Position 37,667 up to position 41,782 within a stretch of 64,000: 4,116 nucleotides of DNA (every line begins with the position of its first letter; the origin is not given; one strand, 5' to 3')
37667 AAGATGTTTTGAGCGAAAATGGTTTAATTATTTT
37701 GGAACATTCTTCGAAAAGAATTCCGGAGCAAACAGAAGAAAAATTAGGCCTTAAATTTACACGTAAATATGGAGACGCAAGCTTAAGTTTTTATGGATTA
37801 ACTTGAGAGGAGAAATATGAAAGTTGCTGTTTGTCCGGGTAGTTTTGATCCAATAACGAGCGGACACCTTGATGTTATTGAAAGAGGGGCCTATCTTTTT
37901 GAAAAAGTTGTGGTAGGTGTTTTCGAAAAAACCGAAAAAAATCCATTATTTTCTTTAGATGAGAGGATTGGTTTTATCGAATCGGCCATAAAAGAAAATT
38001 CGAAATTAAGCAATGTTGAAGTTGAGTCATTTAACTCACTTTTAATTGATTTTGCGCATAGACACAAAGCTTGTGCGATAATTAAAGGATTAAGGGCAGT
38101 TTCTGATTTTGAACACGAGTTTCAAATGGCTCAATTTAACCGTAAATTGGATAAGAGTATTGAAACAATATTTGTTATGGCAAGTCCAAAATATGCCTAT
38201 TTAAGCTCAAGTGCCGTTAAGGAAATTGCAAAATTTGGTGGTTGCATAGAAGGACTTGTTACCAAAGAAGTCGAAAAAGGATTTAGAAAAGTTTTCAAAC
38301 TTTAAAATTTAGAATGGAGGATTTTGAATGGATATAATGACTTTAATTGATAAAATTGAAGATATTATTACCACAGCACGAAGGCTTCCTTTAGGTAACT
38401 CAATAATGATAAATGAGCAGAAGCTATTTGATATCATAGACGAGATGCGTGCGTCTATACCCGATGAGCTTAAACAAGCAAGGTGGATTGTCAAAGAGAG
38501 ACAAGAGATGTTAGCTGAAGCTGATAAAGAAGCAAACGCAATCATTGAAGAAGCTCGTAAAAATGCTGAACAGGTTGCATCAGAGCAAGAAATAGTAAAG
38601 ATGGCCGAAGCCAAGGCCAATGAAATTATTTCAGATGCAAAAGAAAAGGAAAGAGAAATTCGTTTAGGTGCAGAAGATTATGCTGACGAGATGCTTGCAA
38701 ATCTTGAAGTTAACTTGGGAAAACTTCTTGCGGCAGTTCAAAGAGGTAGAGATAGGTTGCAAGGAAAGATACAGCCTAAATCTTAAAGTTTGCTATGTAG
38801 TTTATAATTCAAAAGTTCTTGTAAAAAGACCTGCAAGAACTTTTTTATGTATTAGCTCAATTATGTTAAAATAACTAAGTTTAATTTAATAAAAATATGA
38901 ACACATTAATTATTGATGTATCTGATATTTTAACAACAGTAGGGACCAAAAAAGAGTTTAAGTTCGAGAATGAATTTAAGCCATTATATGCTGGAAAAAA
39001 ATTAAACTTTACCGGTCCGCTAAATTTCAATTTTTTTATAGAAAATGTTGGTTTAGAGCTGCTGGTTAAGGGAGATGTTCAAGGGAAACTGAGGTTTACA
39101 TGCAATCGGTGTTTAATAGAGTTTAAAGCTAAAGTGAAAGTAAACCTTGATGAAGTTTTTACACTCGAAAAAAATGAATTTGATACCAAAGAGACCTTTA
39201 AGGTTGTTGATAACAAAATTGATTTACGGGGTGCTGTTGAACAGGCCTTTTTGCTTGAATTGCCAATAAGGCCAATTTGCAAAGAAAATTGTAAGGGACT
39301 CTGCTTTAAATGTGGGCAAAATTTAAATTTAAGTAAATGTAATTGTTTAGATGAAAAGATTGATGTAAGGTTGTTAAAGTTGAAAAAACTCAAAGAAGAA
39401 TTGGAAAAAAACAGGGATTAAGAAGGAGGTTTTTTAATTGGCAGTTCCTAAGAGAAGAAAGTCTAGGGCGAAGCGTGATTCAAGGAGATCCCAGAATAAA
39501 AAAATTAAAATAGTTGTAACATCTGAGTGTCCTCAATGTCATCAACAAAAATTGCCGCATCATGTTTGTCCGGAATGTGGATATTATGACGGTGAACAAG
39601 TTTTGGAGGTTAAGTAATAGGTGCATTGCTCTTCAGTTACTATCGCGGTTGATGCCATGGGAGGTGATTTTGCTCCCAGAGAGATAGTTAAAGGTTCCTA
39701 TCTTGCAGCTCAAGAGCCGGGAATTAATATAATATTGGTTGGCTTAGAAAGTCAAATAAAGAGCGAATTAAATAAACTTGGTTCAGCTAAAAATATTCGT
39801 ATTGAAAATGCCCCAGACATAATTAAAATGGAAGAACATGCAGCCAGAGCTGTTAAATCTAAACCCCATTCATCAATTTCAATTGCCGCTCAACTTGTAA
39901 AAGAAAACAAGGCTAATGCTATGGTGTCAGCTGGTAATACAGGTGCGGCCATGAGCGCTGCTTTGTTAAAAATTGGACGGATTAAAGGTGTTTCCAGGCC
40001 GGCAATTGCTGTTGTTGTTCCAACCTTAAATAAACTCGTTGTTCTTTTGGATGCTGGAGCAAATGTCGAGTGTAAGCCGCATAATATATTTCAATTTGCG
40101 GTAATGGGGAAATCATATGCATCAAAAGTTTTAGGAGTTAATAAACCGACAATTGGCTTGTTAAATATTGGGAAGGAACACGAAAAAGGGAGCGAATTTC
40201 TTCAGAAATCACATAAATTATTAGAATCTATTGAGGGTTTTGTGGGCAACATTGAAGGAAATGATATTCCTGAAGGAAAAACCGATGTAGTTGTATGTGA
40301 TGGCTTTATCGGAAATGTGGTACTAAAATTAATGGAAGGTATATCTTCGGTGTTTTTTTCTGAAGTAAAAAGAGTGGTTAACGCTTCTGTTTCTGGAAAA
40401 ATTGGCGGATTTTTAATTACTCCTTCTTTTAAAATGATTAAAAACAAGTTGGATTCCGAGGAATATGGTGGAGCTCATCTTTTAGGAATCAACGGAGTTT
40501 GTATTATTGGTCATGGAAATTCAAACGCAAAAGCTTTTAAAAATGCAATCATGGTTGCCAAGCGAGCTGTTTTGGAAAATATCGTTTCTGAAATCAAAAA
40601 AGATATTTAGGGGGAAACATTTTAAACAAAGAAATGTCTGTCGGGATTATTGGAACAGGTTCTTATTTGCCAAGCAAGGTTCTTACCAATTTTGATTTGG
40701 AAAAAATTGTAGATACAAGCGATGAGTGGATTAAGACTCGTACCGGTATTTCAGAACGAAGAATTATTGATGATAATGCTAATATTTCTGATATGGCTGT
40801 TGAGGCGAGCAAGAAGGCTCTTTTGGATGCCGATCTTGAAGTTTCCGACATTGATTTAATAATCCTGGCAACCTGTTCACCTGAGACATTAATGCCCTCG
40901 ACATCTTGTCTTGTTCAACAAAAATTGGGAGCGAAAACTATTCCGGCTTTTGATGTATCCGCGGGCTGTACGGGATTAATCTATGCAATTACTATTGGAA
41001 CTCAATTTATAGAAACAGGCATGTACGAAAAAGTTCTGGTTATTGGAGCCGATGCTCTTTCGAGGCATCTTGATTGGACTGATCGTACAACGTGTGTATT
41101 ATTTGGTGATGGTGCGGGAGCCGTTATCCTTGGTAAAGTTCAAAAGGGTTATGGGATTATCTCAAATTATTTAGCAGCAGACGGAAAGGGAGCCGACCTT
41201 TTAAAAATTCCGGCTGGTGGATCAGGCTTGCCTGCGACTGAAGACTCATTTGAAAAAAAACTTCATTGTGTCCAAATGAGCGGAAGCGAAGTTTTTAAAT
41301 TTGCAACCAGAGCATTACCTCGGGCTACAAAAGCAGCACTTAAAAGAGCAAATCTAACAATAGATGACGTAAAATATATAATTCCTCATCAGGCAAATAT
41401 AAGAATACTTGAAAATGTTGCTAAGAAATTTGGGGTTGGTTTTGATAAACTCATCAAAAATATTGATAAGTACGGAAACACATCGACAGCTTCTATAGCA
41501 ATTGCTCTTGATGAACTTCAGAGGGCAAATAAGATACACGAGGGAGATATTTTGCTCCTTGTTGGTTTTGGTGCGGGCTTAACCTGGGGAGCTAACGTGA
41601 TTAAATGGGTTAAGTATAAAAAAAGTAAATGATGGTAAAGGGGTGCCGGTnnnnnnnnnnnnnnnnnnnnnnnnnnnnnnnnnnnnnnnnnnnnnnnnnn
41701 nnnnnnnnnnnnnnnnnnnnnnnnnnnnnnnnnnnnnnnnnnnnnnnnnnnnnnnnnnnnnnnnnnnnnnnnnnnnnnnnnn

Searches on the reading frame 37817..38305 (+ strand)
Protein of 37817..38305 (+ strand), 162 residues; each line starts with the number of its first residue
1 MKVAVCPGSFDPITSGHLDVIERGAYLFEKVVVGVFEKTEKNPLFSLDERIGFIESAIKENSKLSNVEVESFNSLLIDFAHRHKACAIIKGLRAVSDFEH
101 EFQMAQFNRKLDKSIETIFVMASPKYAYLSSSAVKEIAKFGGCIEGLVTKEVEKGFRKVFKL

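Call 54: search_protein_families(library=pfam, proteins=[window:37817-38305:+], max_evalue=0.00001)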
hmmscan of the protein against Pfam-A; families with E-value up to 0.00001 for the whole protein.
window:37817-38305:+ (162 aa): 1 family
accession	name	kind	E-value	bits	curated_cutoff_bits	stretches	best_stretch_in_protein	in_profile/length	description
PF01467.32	CTP_transf_like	-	4e-23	82.5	21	1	5-136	1-132/133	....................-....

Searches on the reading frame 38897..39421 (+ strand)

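Call 71: search_protein_families(library=pfam, proteins=[window:38897-39421:+], max_evalue=0.00001)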
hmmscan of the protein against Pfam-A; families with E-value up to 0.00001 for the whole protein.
window:38897-39421:+ (174 aa): 1 family
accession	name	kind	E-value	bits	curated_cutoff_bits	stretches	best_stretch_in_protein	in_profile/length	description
PF02620.22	YceD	-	3.3e-25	88.9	33.2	1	57-166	1-119/119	Large ribosomal RNA subunit accumulation protein YceD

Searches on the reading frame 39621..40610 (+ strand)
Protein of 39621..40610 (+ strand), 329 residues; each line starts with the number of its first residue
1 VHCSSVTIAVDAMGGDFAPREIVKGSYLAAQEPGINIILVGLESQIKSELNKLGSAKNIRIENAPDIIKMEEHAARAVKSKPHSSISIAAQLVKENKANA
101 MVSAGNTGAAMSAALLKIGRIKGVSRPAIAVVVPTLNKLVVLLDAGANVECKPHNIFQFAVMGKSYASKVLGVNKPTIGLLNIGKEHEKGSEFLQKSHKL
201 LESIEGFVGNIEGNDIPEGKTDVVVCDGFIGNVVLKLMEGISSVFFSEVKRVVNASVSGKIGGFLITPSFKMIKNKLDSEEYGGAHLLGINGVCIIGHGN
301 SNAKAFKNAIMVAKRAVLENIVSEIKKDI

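Call 71: search_protein_families(library=pfam, proteins=[window:39621-40610:+], max_evalue=0.00001)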
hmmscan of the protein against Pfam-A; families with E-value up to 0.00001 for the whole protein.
window:39621-40610:+ (329 aa): 1 family
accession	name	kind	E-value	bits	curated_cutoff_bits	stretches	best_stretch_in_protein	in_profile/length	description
PF02504.20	FA_synthesis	-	1.9e-106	356.3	29.1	1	6-321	1-321/324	Fatty acid synthesis protein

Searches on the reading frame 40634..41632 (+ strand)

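Call 71: search_protein_families(library=pfam, proteins=[window:40634-41632:+], max_evalue=0.00001)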
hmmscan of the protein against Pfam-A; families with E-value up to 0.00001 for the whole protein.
window:40634-41632:+ (332 aa): 3 families
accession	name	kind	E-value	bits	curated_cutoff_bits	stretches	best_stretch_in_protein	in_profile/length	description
PF08541.16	ACP_syn_III_C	-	2e-34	118.1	26.6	1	236-325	1-90/90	3-Oxoacyl-[acyl-carrier-protein (ACP)] synthase III C terminal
PF08545.16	ACP_syn_III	-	1.8e-29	101.9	24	1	106-184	1-80/80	3-Oxoacyl-[acyl-carrier-protein (ACP)] synthase III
PF00108.29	Thiolase_N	-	6.7e-07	29.4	26.4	0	36-145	8-118/260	Thiolase, N-terminal domain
